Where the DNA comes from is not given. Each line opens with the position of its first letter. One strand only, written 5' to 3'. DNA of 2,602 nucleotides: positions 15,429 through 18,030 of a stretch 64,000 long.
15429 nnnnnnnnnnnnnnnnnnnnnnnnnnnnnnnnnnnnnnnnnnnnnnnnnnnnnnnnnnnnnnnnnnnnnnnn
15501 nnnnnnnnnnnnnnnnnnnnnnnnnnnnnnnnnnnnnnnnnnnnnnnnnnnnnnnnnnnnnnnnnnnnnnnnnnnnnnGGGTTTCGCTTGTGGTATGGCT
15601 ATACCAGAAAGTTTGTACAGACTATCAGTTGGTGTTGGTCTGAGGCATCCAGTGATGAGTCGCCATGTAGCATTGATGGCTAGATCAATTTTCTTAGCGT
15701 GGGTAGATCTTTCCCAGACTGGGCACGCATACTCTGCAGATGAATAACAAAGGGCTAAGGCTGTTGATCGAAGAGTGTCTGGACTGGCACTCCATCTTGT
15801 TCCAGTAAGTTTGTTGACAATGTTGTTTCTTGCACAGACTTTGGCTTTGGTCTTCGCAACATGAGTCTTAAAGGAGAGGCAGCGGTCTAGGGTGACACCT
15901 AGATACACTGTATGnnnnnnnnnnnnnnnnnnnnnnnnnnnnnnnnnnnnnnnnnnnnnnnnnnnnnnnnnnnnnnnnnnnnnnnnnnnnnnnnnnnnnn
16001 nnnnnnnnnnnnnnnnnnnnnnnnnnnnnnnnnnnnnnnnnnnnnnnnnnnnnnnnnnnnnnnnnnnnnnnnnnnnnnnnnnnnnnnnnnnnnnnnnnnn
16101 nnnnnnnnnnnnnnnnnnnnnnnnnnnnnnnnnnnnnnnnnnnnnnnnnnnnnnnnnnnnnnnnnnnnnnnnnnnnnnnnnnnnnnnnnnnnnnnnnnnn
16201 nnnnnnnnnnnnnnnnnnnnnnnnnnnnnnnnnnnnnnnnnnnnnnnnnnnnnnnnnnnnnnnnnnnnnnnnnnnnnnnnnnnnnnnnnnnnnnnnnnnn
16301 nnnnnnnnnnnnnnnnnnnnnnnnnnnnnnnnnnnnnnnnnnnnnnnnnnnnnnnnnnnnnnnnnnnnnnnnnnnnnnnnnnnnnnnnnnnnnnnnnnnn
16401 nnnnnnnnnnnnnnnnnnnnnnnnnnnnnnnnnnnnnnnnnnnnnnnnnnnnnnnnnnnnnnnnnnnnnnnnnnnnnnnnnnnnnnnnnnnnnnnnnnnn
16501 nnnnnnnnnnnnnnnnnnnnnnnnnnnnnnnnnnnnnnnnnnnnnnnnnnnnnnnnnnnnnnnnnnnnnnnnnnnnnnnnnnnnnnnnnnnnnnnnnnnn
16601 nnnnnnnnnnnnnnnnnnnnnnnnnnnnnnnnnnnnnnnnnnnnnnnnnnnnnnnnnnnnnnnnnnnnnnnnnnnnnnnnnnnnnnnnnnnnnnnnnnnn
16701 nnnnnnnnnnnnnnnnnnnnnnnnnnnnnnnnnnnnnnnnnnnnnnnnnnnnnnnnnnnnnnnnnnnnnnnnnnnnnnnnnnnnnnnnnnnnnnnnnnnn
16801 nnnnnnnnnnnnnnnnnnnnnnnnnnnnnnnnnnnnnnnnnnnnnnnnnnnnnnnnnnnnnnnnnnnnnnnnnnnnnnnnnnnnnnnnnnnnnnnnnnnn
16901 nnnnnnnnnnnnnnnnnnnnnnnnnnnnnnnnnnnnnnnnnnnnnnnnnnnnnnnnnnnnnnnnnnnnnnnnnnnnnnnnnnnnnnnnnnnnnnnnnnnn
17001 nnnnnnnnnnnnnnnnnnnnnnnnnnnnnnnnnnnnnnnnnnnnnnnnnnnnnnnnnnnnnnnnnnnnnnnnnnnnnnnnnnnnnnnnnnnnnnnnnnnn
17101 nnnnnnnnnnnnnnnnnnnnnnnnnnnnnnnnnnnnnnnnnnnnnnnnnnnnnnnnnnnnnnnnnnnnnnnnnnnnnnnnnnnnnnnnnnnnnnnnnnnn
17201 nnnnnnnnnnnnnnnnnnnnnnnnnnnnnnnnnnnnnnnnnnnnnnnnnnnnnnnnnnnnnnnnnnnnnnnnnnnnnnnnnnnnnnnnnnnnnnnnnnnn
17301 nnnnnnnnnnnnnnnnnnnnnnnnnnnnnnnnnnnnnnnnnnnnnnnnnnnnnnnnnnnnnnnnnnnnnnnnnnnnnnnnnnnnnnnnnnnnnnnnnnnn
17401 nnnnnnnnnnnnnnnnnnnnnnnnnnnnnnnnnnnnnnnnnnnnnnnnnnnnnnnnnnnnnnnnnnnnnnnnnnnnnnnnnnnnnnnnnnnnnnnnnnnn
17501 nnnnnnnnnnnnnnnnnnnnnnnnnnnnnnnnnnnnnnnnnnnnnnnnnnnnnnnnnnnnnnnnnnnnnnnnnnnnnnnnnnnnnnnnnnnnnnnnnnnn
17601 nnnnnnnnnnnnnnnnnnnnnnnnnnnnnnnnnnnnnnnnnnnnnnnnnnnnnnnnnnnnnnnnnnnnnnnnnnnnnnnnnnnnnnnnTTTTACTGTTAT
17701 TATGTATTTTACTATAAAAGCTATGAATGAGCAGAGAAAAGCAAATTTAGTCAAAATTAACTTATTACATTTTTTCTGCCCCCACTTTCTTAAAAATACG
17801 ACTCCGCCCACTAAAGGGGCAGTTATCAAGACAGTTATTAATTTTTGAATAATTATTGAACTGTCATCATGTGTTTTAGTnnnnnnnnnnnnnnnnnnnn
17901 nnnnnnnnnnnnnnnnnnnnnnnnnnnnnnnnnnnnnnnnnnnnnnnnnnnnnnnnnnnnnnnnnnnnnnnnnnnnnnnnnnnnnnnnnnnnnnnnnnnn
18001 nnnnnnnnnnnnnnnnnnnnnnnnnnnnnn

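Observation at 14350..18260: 3.9-kb composite element: long inverted arms made of satellite units enclosing a dead LINE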

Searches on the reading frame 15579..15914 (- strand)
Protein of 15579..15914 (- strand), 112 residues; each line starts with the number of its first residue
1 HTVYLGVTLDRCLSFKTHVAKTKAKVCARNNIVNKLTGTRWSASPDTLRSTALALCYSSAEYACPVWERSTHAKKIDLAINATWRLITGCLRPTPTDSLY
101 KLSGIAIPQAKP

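Call 44: find_homologous_proteins(query=window:15579-15914:-, max_evalue=0.001)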
Query seq(112 aa) (112 aa): 136 proteins with E <= 0.001 among 141 candidates; the best 120 are listed.
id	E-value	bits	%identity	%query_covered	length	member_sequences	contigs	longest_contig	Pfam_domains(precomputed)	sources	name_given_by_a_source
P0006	2.9e-51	190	80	99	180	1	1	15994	-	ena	-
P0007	9.7e-50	185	78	97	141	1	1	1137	-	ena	-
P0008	1.4e-49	185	80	97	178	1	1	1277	-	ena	-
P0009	1.1e-48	182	80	95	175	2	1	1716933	-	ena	-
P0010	3.0e-48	180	71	99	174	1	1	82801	-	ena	-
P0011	2.0e-47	178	78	95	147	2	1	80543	-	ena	-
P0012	2.1e-47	178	73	97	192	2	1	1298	-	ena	-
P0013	8.4e-47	176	72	99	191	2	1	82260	-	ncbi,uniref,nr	ncbi:hypothetical protein JOQ06_004167 [Pogonophryne albipinna]|uniref:RNA-directed DNA polymerase f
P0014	1.1e-46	175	72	97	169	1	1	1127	-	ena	-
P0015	1.5e-46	175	74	97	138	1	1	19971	-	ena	-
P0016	1.5e-41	159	72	99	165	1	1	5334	-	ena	-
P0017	1.5e-39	152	68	93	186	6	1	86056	-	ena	-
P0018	3.1e-39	151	67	96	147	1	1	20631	-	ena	-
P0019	5.2e-39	151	67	93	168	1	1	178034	-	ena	-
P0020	1.0e-38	150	67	93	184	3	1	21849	-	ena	-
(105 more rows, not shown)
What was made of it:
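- Tried and rejected: The named LINE hits are teleosts at 72-73% (call 44).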

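Call 51: find_encoding_contigs(protein=P0009, flank=6000, max_places=4)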
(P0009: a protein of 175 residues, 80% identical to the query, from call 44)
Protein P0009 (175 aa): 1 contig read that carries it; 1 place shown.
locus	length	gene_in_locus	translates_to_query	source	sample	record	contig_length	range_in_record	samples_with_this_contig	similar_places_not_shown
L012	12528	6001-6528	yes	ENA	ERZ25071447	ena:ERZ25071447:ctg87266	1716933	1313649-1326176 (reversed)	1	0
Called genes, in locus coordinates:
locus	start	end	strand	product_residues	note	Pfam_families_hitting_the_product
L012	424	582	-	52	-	-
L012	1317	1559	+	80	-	-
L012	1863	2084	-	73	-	-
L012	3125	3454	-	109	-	-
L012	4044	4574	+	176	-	PF14529:Exo_endo_phos_2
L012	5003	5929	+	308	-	PF00078:RVT_1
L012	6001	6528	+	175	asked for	-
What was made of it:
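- On APE-type LINE (the two internal fragments): Relative L012 has Exo_endo_phos_2 and RVT_1 (call 51).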

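Call 52: find_encoding_contigs(protein=P0010, flank=6000, max_places=4)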
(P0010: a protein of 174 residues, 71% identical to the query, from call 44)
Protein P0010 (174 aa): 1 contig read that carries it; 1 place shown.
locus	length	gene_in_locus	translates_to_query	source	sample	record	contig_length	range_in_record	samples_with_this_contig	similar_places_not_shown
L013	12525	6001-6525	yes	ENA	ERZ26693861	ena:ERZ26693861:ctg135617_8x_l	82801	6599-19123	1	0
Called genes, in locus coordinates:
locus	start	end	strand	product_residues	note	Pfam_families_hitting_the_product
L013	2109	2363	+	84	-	-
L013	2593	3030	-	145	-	-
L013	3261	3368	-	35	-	-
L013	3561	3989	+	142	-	-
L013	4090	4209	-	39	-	-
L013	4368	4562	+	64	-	-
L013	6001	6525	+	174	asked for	-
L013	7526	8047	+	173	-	-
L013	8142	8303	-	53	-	-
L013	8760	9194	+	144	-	-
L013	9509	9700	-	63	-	-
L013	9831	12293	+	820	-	-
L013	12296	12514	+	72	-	-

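Call 53: find_encoding_contigs(protein=P0006, flank=6000, max_places=4)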
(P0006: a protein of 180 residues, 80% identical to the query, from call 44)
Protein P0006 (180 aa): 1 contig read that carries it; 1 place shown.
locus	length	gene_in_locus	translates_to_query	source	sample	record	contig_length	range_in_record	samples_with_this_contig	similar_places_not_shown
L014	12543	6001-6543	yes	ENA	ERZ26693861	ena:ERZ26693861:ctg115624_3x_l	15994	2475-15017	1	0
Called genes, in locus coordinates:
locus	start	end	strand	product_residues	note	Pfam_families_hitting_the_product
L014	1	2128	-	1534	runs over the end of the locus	?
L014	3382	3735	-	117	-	-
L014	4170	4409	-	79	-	-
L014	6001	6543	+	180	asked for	-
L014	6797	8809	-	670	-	-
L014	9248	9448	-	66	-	-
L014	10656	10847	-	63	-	-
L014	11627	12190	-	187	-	-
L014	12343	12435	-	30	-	-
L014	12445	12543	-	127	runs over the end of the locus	-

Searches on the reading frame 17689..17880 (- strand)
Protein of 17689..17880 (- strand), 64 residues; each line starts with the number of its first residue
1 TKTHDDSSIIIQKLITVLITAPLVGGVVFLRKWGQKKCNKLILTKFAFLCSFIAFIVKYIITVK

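Call 74: search_protein_representatives(protein=window:17689-17880:-)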
Query: 64 residues. Proteins with E-value up to 0.001 (for the whole library): 1; up to 1e-10: 0; up to 1e-30: 0. The best 1 are listed.
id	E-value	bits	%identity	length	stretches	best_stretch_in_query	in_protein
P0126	1.3e-05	41.2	42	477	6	5-40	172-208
